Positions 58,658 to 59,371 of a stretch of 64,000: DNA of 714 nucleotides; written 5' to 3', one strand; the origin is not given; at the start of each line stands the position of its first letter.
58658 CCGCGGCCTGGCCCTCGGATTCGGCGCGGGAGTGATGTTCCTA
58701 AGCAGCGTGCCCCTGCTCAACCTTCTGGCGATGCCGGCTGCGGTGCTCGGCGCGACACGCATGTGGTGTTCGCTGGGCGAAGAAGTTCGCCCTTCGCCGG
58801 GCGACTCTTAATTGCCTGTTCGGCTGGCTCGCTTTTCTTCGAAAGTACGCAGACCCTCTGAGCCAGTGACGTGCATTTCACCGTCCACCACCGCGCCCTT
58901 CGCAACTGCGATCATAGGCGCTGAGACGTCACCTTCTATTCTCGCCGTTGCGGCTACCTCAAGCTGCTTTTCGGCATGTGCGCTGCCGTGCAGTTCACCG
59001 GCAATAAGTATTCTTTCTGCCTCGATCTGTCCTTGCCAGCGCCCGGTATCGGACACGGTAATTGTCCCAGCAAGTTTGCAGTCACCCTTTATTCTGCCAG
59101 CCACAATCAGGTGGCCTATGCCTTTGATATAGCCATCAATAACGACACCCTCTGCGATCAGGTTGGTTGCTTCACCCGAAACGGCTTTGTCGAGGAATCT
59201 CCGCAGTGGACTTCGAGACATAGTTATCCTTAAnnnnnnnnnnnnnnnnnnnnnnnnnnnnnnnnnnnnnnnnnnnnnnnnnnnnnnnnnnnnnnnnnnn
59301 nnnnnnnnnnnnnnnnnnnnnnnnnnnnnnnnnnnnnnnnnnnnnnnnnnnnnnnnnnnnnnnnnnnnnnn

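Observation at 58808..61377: Operon coupling a REC-EAL phosphodiesterase, a membrane-anchored degenerate GGDEF with an intact I-site, and a bactofilin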

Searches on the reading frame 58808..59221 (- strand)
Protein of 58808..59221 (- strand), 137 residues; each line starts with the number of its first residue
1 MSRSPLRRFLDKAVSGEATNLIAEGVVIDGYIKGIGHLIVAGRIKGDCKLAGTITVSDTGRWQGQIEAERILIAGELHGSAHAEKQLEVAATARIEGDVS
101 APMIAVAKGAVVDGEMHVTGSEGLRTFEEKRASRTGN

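Call 3: search_protein_families(library=pfam, proteins=[window:58808-59221:-], max_evalue=0.01)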
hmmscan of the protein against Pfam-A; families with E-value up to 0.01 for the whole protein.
window:58808-59221:- (137 aa): 1 family
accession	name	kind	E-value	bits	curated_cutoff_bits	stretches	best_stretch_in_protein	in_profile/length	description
PF04519.19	Bactofilin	-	5.2e-22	78.4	27.9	1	21-116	2-97/98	Polymer-forming cytoskeletal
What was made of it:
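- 58808..59221 (-): Gene 3: bactofilin (137 aa) of a distinctive subfamily. Pfam 5.2e-22 (call 3).
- Checked: Gene 3 (58808..59221): Pfam Bactofilin scores 5.2e-22 (call 3).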

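Call 5: search_protein_families(library=ncbifam, proteins=[window:58808-59221:-], max_evalue=0.01)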
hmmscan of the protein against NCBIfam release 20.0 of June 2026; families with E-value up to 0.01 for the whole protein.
window:58808-59221:- (137 aa): 0 families

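Call 19: find_homologous_proteins(query=window:58808-59221:-, max_evalue=0.00001)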
Query window:58808-59221:- (137 aa): 17 proteins with E <= 0.00001 among 67 candidates.
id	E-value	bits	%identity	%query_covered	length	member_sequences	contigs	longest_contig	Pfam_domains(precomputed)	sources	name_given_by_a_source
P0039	1.2e-78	279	98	100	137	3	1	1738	PF04519.20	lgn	-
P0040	1.9e-71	256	88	99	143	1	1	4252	PF04519.20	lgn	-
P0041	2.5e-65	236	81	97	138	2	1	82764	PF04519.20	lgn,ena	-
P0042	3.9e-61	223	80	96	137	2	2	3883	PF04519.20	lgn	-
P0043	1.4e-60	221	78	97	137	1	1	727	PF04519.20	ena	-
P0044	3.6e-58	213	72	98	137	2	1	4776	PF04519.20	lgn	-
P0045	3.1e-57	210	73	96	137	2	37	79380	PF04519.20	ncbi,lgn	-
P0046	3.5e-56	207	70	100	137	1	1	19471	PF04519.20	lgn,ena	-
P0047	3.7e-56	207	72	100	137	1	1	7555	PF04519.20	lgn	-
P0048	9.3e-56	206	71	100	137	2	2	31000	PF04519.20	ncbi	-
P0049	3.1e-54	201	71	97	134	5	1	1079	PF04519.20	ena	-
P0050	4.6e-54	200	71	97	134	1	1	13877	PF04519.20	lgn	-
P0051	2.6e-53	198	70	96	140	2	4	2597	PF04519.20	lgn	-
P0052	4.5e-51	190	68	97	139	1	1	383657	PF04519.20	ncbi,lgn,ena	-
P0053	9.1e-50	186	66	96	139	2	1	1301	PF04519.20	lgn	-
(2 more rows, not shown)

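Call 30: find_related_loci(query=A2, collection=metagenome_contigs, flank=5000)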
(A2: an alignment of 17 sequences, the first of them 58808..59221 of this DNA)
Query A2 (137 aa) in metagenome_contigs; peptide patterns used: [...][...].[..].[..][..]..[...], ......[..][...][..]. (x = any residue, [..] = any of these).
600 stretches matched a pattern (row limit reached: there are more); 265 encode a relative of the query (tblastn E <= 1e-3); the best 80 are kept; 80 distinct loci.
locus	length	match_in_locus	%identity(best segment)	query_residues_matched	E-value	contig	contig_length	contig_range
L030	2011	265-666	45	1-136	8e-34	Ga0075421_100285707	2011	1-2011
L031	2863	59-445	47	1-131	9e-33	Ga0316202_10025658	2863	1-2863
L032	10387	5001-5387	45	1-131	2e-32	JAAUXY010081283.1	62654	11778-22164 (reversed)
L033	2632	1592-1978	43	1-131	2e-31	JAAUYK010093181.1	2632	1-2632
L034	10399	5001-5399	47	1-135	8e-31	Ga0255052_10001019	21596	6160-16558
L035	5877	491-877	46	1-131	4e-30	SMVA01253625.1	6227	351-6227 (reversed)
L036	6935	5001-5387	46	1-131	4e-30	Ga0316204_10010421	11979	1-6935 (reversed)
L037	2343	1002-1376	47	7-132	3e-30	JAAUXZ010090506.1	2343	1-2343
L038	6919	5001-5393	47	1-133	2e-30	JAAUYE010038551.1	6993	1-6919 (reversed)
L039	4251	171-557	45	1-131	5e-30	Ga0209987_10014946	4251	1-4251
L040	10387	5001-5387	48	1-131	5e-30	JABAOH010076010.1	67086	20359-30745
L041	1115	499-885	44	1-131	2e-30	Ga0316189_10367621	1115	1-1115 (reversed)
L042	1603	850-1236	46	1-131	1e-29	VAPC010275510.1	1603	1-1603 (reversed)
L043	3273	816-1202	46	1-131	2e-29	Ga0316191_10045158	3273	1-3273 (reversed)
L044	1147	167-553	44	1-131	8e-30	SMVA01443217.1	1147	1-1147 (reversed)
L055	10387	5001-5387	44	1-131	1e-28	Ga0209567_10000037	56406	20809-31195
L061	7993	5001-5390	42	1-132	1e-28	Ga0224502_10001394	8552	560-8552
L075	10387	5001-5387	43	1-131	1e-27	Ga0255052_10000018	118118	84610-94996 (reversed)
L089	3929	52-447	43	1-134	8e-28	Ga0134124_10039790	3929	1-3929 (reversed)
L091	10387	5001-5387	44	1-131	2e-27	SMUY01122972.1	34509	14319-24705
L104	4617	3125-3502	42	9-136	4e-27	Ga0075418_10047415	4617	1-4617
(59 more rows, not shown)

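Call 37: search_protein_families(library=pfam, proteins=[L055:5497-7932:+, L075:5625-8072:+, L032:5465-7609:+, L075:5001-5399:+, L075:4584-4979:+, L104:1802-3019:+, L075:8173-8544:+], max_evalue=0.01)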
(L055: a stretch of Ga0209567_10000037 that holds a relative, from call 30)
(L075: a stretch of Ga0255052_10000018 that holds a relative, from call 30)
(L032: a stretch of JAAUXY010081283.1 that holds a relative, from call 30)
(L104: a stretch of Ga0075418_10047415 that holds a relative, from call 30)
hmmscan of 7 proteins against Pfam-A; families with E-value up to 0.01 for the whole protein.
L055:5497-7932:+ (811 aa): 8 families
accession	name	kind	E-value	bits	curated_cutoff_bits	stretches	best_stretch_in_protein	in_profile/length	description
PF00563.25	EAL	-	2.8e-72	243.4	31.3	1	552-786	3-236/236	EAL domain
PF00990.26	GGDEF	-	2.1e-43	148.3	23.8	1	371-530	2-160/161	Diguanylate cyclase, GGDEF domain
PF00672.30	HAMP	-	6.8e-12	46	25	1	194-245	2-53/53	HAMP domain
PF13426.13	PAS_9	-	4.8e-10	40.1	27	1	262-358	2-103/103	PAS domain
PF00989.32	PAS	-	1e-06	29.1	22.6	1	253-339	3-96/113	PAS fold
PF24820.1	Diguanyl_cycl_sensor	-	6.7e-05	23.2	28.1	1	259-305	4-51/109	Diguanylate cyclase-like sensor domain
PF13188.13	PAS_8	-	0.00042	20.6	21.8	1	255-300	5-47/65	PAS domain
PF08448.16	PAS_4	-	0.00071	20.2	23.1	1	258-360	2-109/110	PAS fold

L075:5625-8072:+ (815 aa): 6 families
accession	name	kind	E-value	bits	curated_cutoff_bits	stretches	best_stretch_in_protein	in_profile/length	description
PF00563.25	EAL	-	6.1e-74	248.8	31.3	1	556-790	3-236/236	EAL domain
PF00990.26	GGDEF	-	8.5e-44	149.6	23.8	1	375-534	2-160/161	Diguanylate cyclase, GGDEF domain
PF00672.30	HAMP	-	3.4e-07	30.9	25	1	197-248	1-52/53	HAMP domain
PF13426.13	PAS_9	-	1.7e-05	25.5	27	1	266-362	2-103/103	PAS domain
PF00989.32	PAS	-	0.00038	20.9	22.6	1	259-300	5-46/113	PAS fold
PF24820.1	Diguanyl_cycl_sensor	-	0.00048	20.5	28.1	1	263-308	4-50/109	Diguanylate cyclase-like sensor domain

L032:5465-7609:+ (714 aa): 7 families
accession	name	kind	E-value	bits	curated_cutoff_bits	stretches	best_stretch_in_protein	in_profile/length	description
PF00563.25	EAL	-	4.1e-74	249.4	31.3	1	455-689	3-236/236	EAL domain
PF00990.26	GGDEF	-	4.4e-43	147.3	23.8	1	274-434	2-161/161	Diguanylate cyclase, GGDEF domain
PF00672.30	HAMP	-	2e-10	41.2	25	1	97-147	2-52/53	HAMP domain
PF13426.13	PAS_9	-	7.5e-07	29.8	27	1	165-246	2-88/103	PAS domain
PF00989.32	PAS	-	3.9e-06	27.3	22.6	1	156-270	3-104/113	PAS fold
PF13188.13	PAS_8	-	4.7e-05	23.6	21.8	1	158-202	5-49/65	PAS domain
PF24820.1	Diguanyl_cycl_sensor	-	0.0021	18.4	28.1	0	161-194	3-36/109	Diguanylate cyclase-like sensor domain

L075:5001-5399:+ (132 aa): 2 families
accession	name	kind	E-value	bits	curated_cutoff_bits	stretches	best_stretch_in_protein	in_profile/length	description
PF04519.19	Bactofilin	-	1.5e-21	76.9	27.9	1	18-114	1-97/98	Polymer-forming cytoskeletal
PF03961.19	FapA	-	0.0098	16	31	0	56-116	68-126/272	Flagellar Assembly Protein A beta solenoid domain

L075:4584-4979:+ (131 aa): 1 family
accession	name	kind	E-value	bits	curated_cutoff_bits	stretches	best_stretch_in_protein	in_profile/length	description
PF11006.13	DUF2845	-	2.3e-17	63.5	21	1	26-121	2-89/90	Protein of unknown function (DUF2845)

L104:1802-3019:+ (405 aa): 1 family
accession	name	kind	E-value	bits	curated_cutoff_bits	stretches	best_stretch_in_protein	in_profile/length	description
PF00563.25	EAL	-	9.2e-66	222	31.3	1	152-386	2-236/236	EAL domain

L075:8173-8544:+ (123 aa): 0 families
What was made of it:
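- GGDEF-EAL tandems are the partner type in the main bactofilin clade (call 37).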

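Call 44: find_homologous_proteins(query=A3, max_evalue=1e-10)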
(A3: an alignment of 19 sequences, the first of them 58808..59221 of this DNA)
Query A3 (19 sequences) (137 aa, profile of the alignment): 1904 proteins with E <= 1e-10 among 8000 candidates; the best 120 are listed.
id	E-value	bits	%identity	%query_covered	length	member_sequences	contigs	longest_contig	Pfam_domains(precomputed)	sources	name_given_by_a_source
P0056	3.8e-52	194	47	85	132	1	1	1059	PF04519.20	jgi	jgi:cytoskeletal protein CcmA (bactofilin family)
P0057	5.3e-52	193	50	97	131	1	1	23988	PF04519.20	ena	-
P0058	6.6e-52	193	44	96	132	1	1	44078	PF04519.20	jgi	-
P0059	7.3e-52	193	46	96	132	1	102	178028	PF04519.20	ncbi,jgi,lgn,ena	jgi:cytoskeletal protein CcmA (bactofilin family)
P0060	8.3e-52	192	47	96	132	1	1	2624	PF04519.20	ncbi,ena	-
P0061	8.5e-52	192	47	96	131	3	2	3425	PF04519.20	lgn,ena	-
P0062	9.7e-52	192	44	96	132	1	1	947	PF04519.20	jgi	-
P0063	9.9e-52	192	46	96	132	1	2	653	PF04519.20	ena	-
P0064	1.0e-51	192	46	99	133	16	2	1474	PF04519.20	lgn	-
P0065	1.1e-51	192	46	96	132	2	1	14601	PF04519.20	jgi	jgi:cytoskeletal protein CcmA (bactofilin family)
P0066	1.4e-51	192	46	96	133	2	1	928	PF04519.20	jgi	-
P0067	1.5e-51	192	44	96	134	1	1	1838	PF04519.20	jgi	-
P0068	1.6e-51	191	44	96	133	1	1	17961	PF04519.20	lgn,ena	-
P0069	1.7e-51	191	45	96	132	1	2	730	PF04519.20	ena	-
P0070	1.8e-51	191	47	96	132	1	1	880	PF04519.20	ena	-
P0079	2.8e-51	191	46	96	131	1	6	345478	PF04519.20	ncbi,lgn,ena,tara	tara:strand:- start:18535 stop:18930 length:396 start_codon:yes stop_codon:yes gene_type:complete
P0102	5.7e-51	190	44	84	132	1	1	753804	PF04519.20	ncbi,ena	-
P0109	6.2e-51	190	45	85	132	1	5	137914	PF04519.20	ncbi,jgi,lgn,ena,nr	ncbi:MAG: polymer-forming cytoskeletal protein [Gammaproteobacteria bacterium]|jgi:cytoskeletal prot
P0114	6.8e-51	189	48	96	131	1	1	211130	PF04519.20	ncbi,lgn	-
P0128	9.0e-51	189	45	96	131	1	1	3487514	PF04519.20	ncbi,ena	-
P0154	1.6e-50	188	42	83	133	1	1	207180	PF04519.20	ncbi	-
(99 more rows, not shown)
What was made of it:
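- Tried and rejected: An alignment-based metagenome scan and a profile search were needed (calls 30, 44).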

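Call 45: find_encoding_contigs(protein=P0128, flank=8000, max_places=2)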
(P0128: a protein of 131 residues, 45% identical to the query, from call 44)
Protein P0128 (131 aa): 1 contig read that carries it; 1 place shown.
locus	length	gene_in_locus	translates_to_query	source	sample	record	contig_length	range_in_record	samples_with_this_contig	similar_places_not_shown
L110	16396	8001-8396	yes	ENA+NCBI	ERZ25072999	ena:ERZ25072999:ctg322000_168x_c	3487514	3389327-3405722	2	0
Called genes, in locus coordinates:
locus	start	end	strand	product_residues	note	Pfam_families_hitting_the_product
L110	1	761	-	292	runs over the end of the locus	PF00561:Abhydrolase_1, PF12146:Hydrolase_4, PF12697:Abhydrolase_6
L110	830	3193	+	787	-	PF03600:CitMHS, PF02080:TrkA_C, PF00939:Na_sulph_symp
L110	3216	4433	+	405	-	PF03486:HI0933_like (faint), PF07992:Pyr_redox_2, PF01593:Amino_oxidase (faint), PF13738:Pyr_redox_3, PF01266:DAO (faint), PF00070:Pyr_redox, PF13450:NAD_binding_8 (weak), PF14759:Reductase_C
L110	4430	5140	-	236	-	-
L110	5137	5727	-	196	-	-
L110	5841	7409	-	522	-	PF04262:Glu_cys_ligase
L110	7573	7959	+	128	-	PF11006:DUF2845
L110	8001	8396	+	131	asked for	PF04519:Bactofilin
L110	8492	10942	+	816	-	PF00672:HAMP, PF00989:PAS (faint), PF13426:PAS_9, PF00990:GGDEF, PF00563:EAL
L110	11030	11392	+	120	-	-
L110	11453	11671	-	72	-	-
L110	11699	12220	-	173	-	PF04024:PspC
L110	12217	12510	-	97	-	PF04024:PspC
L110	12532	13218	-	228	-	PF04012:PspA_IM30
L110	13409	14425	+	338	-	PF00158:Sigma54_activat, PF14532:Sigma54_activ_2, PF07728:AAA_5 (weak), PF25601:AAA_lid_14, PF02954:HTH_8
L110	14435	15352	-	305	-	PF13346:ABC2_membrane_5 (weak)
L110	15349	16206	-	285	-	PF00005:ABC_tran, PF13304:AAA_21 (weak)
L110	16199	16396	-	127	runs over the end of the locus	PF00392:GntR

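Call 46: list_cluster_members(proteins=[P0128, P0102, P0114, P0154, P0059, P0109, P0079, P0045, P0052])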
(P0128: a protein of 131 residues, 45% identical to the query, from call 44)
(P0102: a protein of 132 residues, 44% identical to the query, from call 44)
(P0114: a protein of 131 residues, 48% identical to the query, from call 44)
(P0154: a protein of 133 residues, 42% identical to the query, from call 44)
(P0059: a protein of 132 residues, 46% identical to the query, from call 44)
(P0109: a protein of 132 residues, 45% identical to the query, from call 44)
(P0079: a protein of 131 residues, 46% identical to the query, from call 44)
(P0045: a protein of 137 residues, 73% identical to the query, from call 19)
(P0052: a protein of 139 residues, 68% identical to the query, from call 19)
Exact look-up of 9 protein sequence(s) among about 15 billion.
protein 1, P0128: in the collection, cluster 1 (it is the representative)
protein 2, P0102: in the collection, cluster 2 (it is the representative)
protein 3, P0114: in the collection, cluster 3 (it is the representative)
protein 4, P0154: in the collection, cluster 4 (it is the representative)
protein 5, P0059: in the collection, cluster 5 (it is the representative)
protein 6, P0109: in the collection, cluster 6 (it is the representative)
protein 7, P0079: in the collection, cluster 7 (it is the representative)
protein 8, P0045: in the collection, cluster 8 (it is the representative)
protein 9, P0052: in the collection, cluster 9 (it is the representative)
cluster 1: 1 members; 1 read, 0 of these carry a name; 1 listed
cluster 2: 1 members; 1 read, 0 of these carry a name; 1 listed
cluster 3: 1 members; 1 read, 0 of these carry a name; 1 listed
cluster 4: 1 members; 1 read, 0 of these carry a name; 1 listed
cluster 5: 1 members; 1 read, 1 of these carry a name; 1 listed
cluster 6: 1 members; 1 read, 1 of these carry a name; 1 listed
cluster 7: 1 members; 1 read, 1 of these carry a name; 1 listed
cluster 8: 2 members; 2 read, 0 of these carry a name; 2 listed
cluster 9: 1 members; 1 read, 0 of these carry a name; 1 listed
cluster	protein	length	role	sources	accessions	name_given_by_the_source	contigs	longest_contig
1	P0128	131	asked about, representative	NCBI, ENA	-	-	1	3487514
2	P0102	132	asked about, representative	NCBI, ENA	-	-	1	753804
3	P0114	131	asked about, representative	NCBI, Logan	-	-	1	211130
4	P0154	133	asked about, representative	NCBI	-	-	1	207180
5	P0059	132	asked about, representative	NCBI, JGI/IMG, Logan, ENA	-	cytoskeletal protein CcmA (bactofilin family)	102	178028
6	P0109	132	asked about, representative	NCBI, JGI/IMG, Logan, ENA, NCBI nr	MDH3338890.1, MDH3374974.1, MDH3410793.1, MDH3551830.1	MAG: polymer-forming cytoskeletal protein [Gammaproteobacteria bacterium] | cytoskeletal protein CcmA (bactofilin family) | polymer-forming cytoskeletal protein [Gammaproteobacteria bacterium]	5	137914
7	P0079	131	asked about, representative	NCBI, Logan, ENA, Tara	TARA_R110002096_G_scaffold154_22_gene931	strand:- start:18535 stop:18930 length:396 start_codon:yes stop_codon:yes ...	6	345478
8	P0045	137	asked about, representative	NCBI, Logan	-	-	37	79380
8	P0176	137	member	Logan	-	-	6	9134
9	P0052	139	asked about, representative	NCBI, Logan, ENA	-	-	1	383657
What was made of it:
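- Tried and rejected: It returned only 'Gammaproteobacteria bacterium' MAG names (call 46).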

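Call 48: search_protein_families(library=pfam, proteins=[L089:1458-2774:-, L061:5441-6793:-, L089:610-1509:-, L110:11030-11392:+, L110:7573-7959:+, L104:495-1685:-], max_evalue=0.01)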
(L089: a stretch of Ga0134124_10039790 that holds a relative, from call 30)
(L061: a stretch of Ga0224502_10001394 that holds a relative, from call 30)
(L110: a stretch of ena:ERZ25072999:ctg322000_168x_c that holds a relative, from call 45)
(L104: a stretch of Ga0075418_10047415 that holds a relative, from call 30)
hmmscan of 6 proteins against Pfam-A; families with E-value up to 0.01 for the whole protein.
L089:1458-2774:- (438 aa): 1 family
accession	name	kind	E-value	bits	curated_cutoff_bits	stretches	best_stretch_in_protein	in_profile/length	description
PF00072.30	Response_reg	-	1.5e-24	86.7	30.2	1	7-115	2-108/111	Response regulator receiver domain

L061:5441-6793:- (450 aa): 2 families
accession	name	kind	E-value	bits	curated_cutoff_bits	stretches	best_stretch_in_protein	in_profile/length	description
PF00072.30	Response_reg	-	5.7e-25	88.1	30.2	1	17-125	2-108/111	Response regulator receiver domain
PF20274.4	cREC_REC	-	0.0028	18.7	27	0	16-85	2-62/88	Cyclic-phosphate processing Receiver domain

L089:610-1509:- (299 aa): 5 families
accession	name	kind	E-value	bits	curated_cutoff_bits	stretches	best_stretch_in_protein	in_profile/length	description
PF00561.26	Abhydrolase_1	-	1.8e-13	51.1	25.8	1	95-244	2-150/245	alpha/beta hydrolase fold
PF12697.13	Abhydrolase_6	-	3.4e-09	38.1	26.3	1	96-260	1-155/217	Alpha/beta hydrolase family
PF12146.15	Hydrolase_4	-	4.2e-07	30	27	1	92-216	3-118/239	Serine aminopeptidase, S33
PF07859.19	Abhydrolase_3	-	0.0017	18.6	25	1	162-209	66-113/210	alpha/beta hydrolase fold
PF00975.26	Thioesterase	-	0.0065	17.1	26.4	0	96-193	3-92/226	Thioesterase domain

L110:11030-11392:+ (120 aa): 0 families

L110:7573-7959:+ (128 aa): 1 family
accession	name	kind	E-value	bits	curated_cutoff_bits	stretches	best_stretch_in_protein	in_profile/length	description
PF11006.13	DUF2845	-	5.1e-16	59.2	21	1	22-117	2-89/90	Protein of unknown function (DUF2845)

L104:495-1685:- (396 aa): 6 families
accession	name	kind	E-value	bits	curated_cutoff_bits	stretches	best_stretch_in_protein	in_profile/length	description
PF00990.26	GGDEF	-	3.6e-45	154.1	23.8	1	229-391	3-161/161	Diguanylate cyclase, GGDEF domain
PF04340.18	DUF484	-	5e-14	53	24.2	1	40-213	54-213/219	Protein of unknown function, DUF484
PF13185.12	GAF_2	-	7.3e-06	26.7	28.6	1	77-214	2-135/136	GAF domain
PF17853.6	GGDEF_2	-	4.1e-05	24.2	24.5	1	258-348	22-87/116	GGDEF-like domain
PF13492.12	GAF_3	-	0.00012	22.9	27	1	78-213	1-126/129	GAF domain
PF24319.2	DUF7491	-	0.0078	16.9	30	1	37-77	4-43/90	Coiled-coil region of unknown function (DUF7491)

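Call 74: predict_structure(alignment_id=A4)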
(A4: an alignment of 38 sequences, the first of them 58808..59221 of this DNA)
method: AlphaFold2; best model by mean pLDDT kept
length: 137 residues; sequences in the alignment: 38
mean_pLDDT: 84.3   pTM: 0.76
mean pLDDT of the five models: 84.3, 84.1, 83.6, 81.7, 79.5
residues with pLDDT >= 90: 92; 70-90: 16; 50-70: 8; < 50: 21
segments of 3 or more residues with pLDDT < 50: 1-15, 132-137
pLDDT, mean of each block of 10 residues (from residue 1): 46 54 92 92 97 96 98 98 97 97 93 92 74 43
secondary structure, 60 per line:
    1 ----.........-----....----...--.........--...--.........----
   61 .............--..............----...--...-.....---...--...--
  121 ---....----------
elements in order: H5-13 E19-22 E27-29 E32-40 E43-45 E48-56 E61-73 E76-89 E94-96 E99-101 E103-107 E111-113 E116-118 E124-127
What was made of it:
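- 58808..59221 (-): In the AlphaFold model, 10-residue block means of pLDDT are 92-98 from residue 21 to 120; the blocks covering the beta-core ends (19-20 and 121-127) are lower, 54 and 74 (call 74).
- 59189..59203 (-): N-terminal tail motif R7-R8-x-x-D11, in place of the canonical MFSKKKK membrane-targeting sequence. The tail is low-confidence or flexible in the model (call 74).
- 58829..58843 (-): C-terminal motif F127-x-E129-K130-R131. F127 lies in the last predicted strand (call 74).
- On Bactofilin: The AlphaFold beta-strand core spans 19-127, with 10-residue block pLDDT means of 92-98 from residue 21 to 120 (call 74).
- The tail is flexible in the model (call 74).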
